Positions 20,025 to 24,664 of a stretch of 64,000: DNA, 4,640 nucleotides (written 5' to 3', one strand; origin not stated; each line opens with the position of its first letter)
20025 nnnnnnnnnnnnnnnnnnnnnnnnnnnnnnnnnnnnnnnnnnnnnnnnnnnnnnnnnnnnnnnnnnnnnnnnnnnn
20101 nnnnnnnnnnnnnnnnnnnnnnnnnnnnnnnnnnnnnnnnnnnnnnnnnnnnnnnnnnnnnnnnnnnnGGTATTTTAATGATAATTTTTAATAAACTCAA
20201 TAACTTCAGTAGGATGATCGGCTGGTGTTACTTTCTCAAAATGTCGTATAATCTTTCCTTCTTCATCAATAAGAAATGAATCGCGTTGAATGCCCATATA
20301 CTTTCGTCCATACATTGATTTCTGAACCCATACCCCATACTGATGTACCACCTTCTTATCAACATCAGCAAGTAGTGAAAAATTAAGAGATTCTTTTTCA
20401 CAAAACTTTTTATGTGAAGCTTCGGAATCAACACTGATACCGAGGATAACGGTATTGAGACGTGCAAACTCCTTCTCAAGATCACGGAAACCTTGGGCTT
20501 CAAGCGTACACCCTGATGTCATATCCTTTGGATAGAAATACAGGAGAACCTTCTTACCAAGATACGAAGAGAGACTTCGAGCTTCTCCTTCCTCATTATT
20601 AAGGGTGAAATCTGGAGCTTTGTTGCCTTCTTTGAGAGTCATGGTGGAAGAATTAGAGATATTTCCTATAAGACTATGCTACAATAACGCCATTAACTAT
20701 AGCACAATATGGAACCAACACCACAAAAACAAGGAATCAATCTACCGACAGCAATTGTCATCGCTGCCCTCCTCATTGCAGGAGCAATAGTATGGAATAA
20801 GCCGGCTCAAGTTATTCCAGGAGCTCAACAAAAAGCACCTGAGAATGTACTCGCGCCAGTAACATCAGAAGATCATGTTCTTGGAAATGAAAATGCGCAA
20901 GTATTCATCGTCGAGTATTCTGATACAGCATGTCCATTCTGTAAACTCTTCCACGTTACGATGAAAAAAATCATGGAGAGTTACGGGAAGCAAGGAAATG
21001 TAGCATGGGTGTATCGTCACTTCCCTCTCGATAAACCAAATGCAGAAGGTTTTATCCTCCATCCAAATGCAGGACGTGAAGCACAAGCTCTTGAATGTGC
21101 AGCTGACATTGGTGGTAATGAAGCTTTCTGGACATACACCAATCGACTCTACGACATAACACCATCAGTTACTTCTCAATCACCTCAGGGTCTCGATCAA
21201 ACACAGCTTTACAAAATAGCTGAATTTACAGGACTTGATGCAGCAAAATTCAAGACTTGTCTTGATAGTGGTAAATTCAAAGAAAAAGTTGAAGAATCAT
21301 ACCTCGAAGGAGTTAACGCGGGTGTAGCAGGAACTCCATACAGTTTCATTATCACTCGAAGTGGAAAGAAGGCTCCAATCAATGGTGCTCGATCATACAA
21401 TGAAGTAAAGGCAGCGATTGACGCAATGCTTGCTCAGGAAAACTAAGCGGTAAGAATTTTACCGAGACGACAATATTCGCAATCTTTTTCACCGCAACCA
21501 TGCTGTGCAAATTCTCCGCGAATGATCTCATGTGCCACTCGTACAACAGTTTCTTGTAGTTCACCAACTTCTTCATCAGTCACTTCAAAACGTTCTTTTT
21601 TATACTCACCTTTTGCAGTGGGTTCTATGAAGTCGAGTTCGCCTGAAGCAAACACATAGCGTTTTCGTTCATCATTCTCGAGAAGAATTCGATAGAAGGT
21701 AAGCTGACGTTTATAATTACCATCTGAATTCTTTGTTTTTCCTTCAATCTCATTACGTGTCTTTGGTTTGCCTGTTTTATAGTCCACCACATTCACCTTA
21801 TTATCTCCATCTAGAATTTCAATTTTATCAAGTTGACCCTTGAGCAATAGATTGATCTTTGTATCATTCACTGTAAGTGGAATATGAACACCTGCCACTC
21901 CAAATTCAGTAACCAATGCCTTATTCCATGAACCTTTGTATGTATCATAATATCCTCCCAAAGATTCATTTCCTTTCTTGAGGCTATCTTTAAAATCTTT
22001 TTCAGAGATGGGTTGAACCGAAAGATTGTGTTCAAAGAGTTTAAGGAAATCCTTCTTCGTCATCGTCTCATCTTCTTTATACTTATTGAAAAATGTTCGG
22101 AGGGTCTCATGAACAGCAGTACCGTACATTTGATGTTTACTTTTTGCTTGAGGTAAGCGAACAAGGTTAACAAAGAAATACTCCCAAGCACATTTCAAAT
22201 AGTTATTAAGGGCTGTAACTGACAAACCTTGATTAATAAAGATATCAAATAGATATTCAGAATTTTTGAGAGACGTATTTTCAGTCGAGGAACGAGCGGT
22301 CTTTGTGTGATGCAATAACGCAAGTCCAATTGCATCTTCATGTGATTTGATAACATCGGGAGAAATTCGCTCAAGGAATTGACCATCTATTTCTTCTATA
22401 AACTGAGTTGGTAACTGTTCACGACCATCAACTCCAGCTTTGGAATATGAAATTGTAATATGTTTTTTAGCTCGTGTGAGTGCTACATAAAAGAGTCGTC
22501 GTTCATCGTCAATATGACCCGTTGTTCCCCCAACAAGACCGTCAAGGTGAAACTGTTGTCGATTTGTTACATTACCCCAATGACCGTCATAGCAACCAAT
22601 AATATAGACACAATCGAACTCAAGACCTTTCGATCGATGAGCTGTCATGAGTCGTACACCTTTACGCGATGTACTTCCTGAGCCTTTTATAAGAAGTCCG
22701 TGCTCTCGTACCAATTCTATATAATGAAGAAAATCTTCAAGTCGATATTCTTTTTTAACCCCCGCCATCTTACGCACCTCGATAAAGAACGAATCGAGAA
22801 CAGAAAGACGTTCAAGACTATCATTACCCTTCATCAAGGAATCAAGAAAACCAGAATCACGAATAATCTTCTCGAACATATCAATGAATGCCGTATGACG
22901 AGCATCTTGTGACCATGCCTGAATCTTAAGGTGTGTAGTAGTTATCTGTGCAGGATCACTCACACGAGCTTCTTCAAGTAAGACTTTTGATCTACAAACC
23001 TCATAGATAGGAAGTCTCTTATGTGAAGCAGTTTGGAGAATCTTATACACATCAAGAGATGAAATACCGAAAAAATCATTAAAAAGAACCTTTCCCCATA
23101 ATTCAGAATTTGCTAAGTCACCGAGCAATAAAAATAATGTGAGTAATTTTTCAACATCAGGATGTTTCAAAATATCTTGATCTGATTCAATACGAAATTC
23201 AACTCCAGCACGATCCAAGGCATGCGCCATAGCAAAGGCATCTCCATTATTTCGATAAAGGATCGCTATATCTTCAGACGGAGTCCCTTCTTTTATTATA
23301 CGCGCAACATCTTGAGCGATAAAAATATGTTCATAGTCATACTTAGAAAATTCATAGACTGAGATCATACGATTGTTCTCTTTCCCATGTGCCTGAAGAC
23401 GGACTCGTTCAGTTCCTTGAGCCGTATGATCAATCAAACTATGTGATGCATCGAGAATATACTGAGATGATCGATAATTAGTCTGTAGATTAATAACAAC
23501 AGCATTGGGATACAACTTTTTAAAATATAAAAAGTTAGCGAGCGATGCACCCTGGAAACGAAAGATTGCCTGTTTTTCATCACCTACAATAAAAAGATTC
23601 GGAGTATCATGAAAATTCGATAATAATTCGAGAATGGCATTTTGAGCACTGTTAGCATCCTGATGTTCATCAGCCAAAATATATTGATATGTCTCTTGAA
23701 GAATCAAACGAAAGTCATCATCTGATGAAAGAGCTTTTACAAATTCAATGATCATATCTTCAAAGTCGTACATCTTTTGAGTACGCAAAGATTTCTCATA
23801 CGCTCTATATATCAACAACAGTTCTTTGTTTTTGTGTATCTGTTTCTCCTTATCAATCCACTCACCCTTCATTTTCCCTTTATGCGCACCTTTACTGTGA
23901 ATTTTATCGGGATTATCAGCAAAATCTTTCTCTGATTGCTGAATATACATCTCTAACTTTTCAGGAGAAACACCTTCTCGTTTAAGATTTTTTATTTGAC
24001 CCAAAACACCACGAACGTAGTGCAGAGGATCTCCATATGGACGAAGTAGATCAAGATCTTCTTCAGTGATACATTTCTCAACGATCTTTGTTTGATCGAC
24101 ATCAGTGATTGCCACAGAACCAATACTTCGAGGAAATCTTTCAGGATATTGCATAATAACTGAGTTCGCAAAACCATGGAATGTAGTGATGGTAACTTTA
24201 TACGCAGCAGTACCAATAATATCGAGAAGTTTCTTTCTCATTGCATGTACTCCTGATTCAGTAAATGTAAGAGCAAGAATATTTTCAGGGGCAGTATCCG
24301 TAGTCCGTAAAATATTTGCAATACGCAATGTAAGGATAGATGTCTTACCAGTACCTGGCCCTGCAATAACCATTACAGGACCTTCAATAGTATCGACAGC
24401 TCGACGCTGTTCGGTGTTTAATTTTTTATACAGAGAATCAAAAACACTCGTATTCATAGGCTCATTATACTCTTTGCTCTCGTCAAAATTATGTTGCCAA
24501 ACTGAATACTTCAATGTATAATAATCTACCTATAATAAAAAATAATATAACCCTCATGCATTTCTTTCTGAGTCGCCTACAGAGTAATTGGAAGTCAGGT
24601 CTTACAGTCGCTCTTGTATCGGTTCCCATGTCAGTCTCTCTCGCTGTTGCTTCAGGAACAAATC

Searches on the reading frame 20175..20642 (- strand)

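Call 60: search_protein_families(library=pfam, proteins=[window:20175-20642:-], max_evalue=0.001)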
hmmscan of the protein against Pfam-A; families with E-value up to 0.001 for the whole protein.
window:20175-20642:- (155 aa): 2 families
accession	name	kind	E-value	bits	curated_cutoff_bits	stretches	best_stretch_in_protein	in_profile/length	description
PF00578.27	AhpC-TSA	-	2.1e-40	137.9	26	1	6-132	2-122/124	AhpC/TSA family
PF08534.16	Redoxin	-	2.9e-22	79.5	26.6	1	4-141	1-138/148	Redoxin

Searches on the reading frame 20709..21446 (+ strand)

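Call 60: search_protein_families(library=pfam, proteins=[window:20709-21446:+], max_evalue=0.001)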
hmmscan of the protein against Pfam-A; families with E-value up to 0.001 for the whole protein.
window:20709-21446:+ (245 aa): 4 families
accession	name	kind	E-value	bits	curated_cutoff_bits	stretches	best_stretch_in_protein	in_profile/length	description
PF13462.12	Thioredoxin_4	-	4.2e-23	82.8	23.2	1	53-239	3-165/165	Thioredoxin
PF01323.26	DSBA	-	1e-16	61.7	25.6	1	67-237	2-190/191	DSBA-like thioredoxin domain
PF13098.12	Thioredoxin_2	-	6.8e-05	23.6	27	1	61-235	3-102/104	Thioredoxin-like domain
PF18400.7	Thioredoxin_12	-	0.00049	20.5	26.1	0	52-109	131-186/190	Thioredoxin-like domain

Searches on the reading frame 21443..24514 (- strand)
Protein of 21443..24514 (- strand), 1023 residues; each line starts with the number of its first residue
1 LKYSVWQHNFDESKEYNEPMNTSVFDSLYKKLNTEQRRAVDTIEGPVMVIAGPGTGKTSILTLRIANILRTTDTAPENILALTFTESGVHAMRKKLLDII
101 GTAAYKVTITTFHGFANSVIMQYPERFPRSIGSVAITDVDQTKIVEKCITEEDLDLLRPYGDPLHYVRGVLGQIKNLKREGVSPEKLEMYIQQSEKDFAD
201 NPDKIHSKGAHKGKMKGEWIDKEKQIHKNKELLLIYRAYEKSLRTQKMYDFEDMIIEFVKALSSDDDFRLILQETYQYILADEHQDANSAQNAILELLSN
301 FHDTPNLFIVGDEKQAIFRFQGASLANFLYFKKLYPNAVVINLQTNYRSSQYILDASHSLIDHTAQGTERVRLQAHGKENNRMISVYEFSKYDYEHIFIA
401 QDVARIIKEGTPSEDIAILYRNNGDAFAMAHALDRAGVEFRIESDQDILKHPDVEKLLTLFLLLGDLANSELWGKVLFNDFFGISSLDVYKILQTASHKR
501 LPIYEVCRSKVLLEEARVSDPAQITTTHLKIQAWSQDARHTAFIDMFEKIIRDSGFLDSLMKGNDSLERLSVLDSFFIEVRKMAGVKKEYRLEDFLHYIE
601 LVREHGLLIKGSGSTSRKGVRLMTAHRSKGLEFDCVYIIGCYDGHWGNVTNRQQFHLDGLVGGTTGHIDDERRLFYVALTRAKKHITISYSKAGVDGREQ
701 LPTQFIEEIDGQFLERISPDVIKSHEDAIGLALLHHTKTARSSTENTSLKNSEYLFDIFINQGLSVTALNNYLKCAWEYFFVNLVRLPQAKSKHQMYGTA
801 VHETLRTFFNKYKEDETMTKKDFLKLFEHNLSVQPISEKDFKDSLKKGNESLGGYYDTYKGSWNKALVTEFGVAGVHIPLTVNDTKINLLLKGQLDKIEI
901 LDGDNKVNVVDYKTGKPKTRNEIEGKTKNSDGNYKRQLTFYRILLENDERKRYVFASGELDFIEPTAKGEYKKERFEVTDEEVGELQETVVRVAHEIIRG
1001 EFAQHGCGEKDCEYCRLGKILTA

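Call 60: search_protein_families(library=pfam, proteins=[window:21443-24514:-], max_evalue=0.001)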
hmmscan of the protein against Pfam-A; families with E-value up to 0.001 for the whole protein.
window:21443-24514:- (1023 aa): 6 families
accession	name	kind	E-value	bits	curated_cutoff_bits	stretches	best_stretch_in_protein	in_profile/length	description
PF00580.27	UvrD-helicase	-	8e-59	200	23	1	32-335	1-270/271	UvrD/REP helicase N-terminal domain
PF13361.12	UvrD_C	-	2e-43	149.6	25.6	1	341-692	1-349/350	UvrD-like helicase C-terminal domain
PF12705.13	PDDEXK_1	-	5.7e-25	89.1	22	1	764-1016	2-241/247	PD-(D/E)XK nuclease superfamily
PF13245.12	AAA_19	-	5.6e-15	56.1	25.1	1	36-320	1-133/134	AAA domain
PF13538.12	UvrD_C_2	-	1.5e-10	41.2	27.4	1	664-686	27-49/52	UvrD-like helicase C-terminal domain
PF08696.17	Dna2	-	0.00022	21.5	22.4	1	764-862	56-157/204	DNA replication factor Dna2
